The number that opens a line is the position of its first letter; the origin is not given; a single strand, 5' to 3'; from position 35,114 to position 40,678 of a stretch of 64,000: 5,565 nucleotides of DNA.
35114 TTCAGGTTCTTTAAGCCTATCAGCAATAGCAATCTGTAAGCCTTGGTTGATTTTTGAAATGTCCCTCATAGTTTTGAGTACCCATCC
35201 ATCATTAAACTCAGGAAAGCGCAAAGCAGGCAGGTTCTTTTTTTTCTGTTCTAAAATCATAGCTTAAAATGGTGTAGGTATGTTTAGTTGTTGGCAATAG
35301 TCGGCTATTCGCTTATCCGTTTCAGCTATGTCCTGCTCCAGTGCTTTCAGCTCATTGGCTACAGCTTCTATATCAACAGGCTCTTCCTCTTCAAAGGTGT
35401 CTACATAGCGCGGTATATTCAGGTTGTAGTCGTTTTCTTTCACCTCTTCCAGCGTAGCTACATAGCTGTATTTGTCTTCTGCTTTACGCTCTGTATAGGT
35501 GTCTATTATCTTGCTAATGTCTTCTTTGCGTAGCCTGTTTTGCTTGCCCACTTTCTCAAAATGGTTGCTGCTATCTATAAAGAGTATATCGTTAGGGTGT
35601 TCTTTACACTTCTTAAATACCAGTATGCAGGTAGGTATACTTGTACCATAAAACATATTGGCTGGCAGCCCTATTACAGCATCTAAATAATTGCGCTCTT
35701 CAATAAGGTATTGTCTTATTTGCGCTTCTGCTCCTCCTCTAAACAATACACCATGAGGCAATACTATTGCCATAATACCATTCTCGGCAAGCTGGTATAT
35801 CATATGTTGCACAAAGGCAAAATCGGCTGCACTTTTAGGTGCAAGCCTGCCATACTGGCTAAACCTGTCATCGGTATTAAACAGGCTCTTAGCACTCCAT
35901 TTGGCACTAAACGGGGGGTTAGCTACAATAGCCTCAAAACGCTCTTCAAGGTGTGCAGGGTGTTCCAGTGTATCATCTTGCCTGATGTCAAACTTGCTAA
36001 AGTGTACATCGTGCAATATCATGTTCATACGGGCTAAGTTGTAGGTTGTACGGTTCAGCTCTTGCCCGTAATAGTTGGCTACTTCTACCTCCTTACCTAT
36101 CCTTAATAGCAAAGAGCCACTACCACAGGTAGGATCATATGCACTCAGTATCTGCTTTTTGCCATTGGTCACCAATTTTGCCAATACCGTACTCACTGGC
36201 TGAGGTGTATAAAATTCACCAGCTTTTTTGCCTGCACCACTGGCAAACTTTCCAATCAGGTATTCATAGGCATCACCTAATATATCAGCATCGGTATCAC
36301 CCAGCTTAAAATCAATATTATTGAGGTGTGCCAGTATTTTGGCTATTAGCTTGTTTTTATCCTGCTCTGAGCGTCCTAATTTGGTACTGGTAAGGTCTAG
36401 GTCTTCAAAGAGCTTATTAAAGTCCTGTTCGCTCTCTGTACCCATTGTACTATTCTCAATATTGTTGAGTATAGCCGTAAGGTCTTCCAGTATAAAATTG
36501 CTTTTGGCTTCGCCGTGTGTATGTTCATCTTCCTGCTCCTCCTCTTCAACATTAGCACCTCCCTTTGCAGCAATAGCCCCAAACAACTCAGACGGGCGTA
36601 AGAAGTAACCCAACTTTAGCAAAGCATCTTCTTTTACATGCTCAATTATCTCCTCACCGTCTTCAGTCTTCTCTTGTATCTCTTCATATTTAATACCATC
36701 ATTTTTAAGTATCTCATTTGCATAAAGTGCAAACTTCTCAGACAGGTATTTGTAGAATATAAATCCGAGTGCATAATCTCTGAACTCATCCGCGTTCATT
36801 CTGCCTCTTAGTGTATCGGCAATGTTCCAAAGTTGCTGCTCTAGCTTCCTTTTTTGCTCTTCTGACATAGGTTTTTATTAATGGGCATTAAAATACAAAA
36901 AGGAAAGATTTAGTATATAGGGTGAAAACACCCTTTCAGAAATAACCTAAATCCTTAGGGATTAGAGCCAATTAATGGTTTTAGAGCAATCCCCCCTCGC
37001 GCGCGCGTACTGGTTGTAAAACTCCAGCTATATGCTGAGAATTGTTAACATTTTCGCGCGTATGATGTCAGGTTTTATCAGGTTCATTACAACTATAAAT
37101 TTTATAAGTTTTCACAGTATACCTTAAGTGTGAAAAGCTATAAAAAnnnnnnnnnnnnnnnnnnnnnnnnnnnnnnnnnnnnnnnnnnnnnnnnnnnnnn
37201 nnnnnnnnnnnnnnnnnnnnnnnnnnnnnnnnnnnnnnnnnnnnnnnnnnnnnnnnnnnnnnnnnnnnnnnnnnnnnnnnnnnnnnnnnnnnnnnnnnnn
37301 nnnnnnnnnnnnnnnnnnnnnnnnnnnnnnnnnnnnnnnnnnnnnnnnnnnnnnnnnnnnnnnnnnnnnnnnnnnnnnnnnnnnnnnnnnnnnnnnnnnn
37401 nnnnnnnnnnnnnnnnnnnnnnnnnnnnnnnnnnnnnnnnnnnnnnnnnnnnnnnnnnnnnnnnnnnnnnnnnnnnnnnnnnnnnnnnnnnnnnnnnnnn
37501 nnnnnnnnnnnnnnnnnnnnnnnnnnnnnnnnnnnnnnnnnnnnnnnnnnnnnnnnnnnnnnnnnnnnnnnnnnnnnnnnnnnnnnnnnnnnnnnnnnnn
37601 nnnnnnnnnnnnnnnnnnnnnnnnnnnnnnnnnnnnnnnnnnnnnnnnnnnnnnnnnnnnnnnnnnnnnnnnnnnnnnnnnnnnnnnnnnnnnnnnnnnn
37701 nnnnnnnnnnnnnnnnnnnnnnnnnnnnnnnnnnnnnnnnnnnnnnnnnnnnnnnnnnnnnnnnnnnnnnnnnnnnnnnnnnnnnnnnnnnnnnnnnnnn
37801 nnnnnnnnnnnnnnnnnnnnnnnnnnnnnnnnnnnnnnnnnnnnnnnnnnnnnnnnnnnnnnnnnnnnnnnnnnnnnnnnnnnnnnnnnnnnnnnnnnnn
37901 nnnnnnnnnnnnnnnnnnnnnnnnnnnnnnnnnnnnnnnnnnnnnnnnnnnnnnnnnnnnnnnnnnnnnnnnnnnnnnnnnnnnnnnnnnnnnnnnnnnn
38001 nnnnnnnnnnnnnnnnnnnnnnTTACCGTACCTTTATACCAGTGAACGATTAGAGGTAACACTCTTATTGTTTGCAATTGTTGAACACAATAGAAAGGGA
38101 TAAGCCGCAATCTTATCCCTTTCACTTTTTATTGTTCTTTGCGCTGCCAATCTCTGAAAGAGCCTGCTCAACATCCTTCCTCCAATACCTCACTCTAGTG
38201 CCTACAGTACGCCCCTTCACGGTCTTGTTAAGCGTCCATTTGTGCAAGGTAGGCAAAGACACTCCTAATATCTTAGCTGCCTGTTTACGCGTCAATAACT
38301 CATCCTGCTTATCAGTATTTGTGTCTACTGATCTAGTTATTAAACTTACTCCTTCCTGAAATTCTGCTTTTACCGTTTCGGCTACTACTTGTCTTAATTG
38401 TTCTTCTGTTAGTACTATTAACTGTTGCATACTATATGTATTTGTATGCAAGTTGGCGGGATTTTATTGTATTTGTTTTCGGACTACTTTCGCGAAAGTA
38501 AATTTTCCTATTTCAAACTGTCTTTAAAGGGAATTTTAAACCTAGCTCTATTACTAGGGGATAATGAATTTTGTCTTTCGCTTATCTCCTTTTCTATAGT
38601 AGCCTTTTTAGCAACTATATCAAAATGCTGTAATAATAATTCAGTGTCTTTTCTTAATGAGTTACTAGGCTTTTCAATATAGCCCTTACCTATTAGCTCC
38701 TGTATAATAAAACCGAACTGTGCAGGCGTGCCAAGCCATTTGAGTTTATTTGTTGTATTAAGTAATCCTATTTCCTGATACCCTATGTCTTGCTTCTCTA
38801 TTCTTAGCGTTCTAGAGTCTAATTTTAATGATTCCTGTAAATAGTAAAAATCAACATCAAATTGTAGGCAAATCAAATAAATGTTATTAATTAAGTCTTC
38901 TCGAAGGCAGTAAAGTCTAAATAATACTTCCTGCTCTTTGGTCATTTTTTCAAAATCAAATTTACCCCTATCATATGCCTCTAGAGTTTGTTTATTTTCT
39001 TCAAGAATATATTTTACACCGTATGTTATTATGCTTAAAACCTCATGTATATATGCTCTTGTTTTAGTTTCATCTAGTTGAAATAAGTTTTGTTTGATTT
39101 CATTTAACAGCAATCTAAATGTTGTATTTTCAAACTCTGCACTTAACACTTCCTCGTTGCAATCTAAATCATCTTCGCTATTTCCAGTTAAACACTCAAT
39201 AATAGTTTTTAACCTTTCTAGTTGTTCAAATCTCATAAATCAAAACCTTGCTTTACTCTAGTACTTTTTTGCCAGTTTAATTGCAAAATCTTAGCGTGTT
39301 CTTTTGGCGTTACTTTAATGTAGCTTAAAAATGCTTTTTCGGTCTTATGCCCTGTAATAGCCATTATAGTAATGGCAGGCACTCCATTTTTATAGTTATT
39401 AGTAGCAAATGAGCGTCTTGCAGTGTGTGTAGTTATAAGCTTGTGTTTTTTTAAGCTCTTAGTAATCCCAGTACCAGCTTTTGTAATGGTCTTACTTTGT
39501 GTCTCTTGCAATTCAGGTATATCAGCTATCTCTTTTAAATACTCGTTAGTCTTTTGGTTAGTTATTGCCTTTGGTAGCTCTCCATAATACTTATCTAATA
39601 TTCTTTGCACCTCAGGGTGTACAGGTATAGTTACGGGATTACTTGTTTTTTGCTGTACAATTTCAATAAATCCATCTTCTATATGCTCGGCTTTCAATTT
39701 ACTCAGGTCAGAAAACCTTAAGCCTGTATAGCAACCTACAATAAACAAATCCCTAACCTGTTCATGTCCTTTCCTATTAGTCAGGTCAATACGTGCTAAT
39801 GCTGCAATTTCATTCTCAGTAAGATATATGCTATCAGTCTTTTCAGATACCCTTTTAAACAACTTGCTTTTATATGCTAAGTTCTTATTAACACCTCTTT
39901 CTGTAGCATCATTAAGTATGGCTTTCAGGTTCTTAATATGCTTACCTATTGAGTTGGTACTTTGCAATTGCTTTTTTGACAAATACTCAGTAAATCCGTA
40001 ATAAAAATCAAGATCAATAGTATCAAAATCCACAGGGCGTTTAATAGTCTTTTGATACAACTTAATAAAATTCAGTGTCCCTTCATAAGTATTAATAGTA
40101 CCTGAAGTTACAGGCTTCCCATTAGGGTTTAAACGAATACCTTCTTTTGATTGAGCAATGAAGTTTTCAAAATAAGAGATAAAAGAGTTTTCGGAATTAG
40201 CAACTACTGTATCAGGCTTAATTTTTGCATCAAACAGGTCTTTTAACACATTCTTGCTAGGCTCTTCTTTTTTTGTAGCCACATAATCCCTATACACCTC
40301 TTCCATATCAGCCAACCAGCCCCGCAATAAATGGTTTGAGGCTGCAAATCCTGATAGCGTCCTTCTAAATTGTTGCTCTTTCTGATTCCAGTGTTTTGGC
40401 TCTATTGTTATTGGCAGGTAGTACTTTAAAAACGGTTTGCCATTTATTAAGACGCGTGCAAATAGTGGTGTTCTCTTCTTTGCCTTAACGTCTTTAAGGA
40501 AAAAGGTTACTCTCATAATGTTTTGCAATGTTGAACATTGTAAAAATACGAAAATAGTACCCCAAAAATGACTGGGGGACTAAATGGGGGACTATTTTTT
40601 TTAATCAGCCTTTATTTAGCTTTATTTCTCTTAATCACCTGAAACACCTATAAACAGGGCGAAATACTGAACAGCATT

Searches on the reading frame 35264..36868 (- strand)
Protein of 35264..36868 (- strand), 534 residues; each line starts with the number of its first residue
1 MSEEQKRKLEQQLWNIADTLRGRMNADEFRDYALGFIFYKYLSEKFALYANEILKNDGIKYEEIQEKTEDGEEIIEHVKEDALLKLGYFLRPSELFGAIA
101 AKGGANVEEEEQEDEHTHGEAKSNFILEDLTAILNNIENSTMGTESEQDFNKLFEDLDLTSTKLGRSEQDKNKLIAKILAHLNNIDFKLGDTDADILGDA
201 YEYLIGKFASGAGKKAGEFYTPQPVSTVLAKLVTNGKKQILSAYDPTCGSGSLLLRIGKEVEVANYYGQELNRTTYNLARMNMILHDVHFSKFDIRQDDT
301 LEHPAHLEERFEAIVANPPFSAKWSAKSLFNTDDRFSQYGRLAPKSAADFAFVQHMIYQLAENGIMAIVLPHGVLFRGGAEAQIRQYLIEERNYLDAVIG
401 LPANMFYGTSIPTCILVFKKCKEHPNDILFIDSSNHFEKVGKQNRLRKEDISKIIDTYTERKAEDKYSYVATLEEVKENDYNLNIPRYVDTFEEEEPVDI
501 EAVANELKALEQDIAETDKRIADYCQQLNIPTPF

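Call 106: search_protein_families(library=pfam, proteins=[window:35264-36868:-], max_evalue=0.00001)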
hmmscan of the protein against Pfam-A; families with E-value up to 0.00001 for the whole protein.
window:35264-36868:- (534 aa): 3 families
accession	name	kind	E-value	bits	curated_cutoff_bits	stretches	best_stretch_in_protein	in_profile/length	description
PF02384.22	N6_Mtase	-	1e-111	373.7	20.4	1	193-496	2-310/311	N-6 DNA Methylase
PF12161.14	HsdM_N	-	3.8e-15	57.1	24.5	1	9-181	1-134/135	HsdM N-terminal domain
PF07669.17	Eco57I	-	1.8e-06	28.6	25.3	0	287-394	62-159/171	Eco57I restriction-modification methylase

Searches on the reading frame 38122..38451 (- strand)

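Call 6: search_protein_families(library=pfam, proteins=[window:38122-38451:-], max_evalue=0.1)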
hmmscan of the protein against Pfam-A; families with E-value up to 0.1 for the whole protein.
window:38122-38451:- (109 aa): 8 families
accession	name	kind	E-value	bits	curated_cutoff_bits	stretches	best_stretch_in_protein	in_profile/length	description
PF12728.13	HTH_17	-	4.5e-08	33.7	27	1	52-98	1-47/51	Helix-turn-helix domain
PF13384.12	HTH_23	-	0.0021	18.3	24.6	1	52-72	17-37/50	Homeodomain-like domain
PF02954.25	HTH_8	-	0.02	15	22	1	55-71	21-37/42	Bacterial regulatory protein, Fis family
PF20432.4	Xre-like-HTH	-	0.026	15.2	25.8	1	53-71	24-42/63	Antitoxin Xre-like helix-turn-helix domain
PF13315.11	DUF4085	-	0.029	14.5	24.1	1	6-107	7-103/205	Protein of unknown function (DUF4085)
PF01381.28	HTH_3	-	0.05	14.1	23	1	53-77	10-34/55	Helix-turn-helix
PF00376.29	MerR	-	0.057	13.7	28.2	0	56-72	3-19/38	MerR family regulatory protein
PF13551.12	HTH_29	-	0.076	13.6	28.1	0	53-72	13-32/64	Winged helix-turn helix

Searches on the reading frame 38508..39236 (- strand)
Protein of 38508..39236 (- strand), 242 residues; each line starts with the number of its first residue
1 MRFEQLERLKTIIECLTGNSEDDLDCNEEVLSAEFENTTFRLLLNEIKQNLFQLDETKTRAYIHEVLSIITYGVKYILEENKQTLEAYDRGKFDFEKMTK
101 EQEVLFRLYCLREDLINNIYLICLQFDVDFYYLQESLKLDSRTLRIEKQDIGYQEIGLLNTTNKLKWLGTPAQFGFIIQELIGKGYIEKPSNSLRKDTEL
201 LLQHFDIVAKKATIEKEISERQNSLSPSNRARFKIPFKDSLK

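Call 6: search_protein_families(library=pfam, proteins=[window:38508-39236:-], max_evalue=0.1)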
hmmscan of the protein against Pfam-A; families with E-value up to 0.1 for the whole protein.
window:38508-39236:- (242 aa): 0 families

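Call 15: search_protein_families(library=ncbifam, proteins=[window:38508-39236:-], max_evalue=0.1)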
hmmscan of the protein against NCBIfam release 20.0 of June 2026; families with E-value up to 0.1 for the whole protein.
window:38508-39236:- (242 aa): 1 family
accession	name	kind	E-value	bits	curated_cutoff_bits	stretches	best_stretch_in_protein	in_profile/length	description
TIGR04567.1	RNAP_delt_lowGC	equivalog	0.085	13.1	42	0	24-77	6-58/83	DNA-directed RNA polymerase subunit delta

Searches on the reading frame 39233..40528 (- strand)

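Call 6: search_protein_families(library=pfam, proteins=[window:39233-40528:-], max_evalue=0.1)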
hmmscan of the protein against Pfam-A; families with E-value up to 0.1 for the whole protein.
window:39233-40528:- (431 aa): 3 families
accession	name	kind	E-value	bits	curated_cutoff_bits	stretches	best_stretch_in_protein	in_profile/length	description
PF13102.12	Phage_int_SAM_5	-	5e-14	52.9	22.3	1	115-220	1-94/98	Phage integrase SAM-like domain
PF00589.27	Phage_integrase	-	1.1e-13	51.8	27.1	1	236-407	3-169/172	Phage integrase family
PF17293.8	Arm-DNA-bind_5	-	8e-06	26.7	22.6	1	12-88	6-81/87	Arm DNA-binding domain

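Call 15: search_protein_families(library=ncbifam, proteins=[window:39233-40528:-], max_evalue=0.1)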
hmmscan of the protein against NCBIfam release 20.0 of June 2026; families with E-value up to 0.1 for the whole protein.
window:39233-40528:- (431 aa): 7 families
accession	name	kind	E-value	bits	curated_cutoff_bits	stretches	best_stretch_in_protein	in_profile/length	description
NF040815.2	recomb_XerA_Arch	equivalog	1.7e-17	63.9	220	1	141-410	13-258/263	site-specific tyrosine recombinase/integron integrase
TIGR02224.1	recomb_XerC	equivalog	1.6e-12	47.5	335.15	1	140-416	13-287/295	tyrosine recombinase XerC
TIGR02225.1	recomb_XerD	equivalog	2.7e-12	46.6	329.6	1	141-407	14-275/290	site-specific tyrosine recombinase XerD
NF001399.0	PRK00283.1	subfamily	3.6e-07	29.7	279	1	140-395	22-272/300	tyrosine recombinase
NF003462.0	PRK05084.1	equivalog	4.7e-06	25.6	267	1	256-415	193-353/360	tyrosine recombinase XerS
NF002331.0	PRK01287.1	subfamily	5.9e-06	25.5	371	1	236-407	142-313/365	site-specific tyrosine recombinase XerC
TIGR02249.1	integrase_gron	subfamily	0.00085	18.8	265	1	358-414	252-308/315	integron integrase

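Call 49: search_protein_families(library=pfam, proteins=[L018:6417-7055:+, L018:7251-7790:+, L018:7930-8163:+, L018:8171-8470:+, L018:9013-9330:+, L018:9447-9896:+, L018:10969-11448:+], max_evalue=0.1)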
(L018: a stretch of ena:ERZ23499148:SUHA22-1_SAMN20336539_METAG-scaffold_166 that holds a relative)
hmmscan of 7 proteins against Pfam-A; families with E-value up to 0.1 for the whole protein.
L018:6417-7055:+ (212 aa): 1 family
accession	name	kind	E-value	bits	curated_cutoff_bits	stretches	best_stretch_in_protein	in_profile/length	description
PF13584.12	BatD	-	9.8e-07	29.8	24.1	2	50-98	37-92/92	BatD DUF11 like domain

L018:7251-7790:+ (179 aa): 0 families

L018:7930-8163:+ (77 aa): 0 families

L018:8171-8470:+ (99 aa): 1 family
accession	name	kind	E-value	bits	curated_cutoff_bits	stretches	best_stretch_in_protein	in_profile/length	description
PF05016.21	ParE_toxin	-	1.5e-07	32.3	23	1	7-87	3-83/89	ParE toxin of type II toxin-antitoxin system, parDE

L018:9013-9330:+ (105 aa): 0 families

L018:9447-9896:+ (149 aa): 1 family
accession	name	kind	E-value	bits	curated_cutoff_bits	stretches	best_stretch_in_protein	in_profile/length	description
PF13026.12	DUF3887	-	0.00073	20.6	31.8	1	37-95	2-60/91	Protein of unknown function (DUF3887)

L018:10969-11448:+ (159 aa): 2 families
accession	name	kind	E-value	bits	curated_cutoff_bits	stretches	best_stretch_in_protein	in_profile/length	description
PF20862.2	DUF6843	-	1.7e-14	54.1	27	1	23-122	2-94/110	Family of unknown function (DUF6843)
PF05848.17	CtsR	-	0.063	13.6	23.1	0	62-82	39-59/72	CtsR N-terminal HTH domain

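Call 79: search_protein_families(library=phrogs, proteins=[L018:6417-7055:+, L018:7251-7790:+, L018:7930-8163:+, L018:9013-9330:+, L018:9447-9896:+], max_evalue=0.01)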
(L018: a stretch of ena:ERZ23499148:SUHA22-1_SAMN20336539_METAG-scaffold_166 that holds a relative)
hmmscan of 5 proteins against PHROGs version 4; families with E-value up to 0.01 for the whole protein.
L018:6417-7055:+ (212 aa): 0 families

L018:7251-7790:+ (179 aa): 0 families

L018:7930-8163:+ (77 aa): 0 families

L018:9013-9330:+ (105 aa): 0 families

L018:9447-9896:+ (149 aa): 0 families
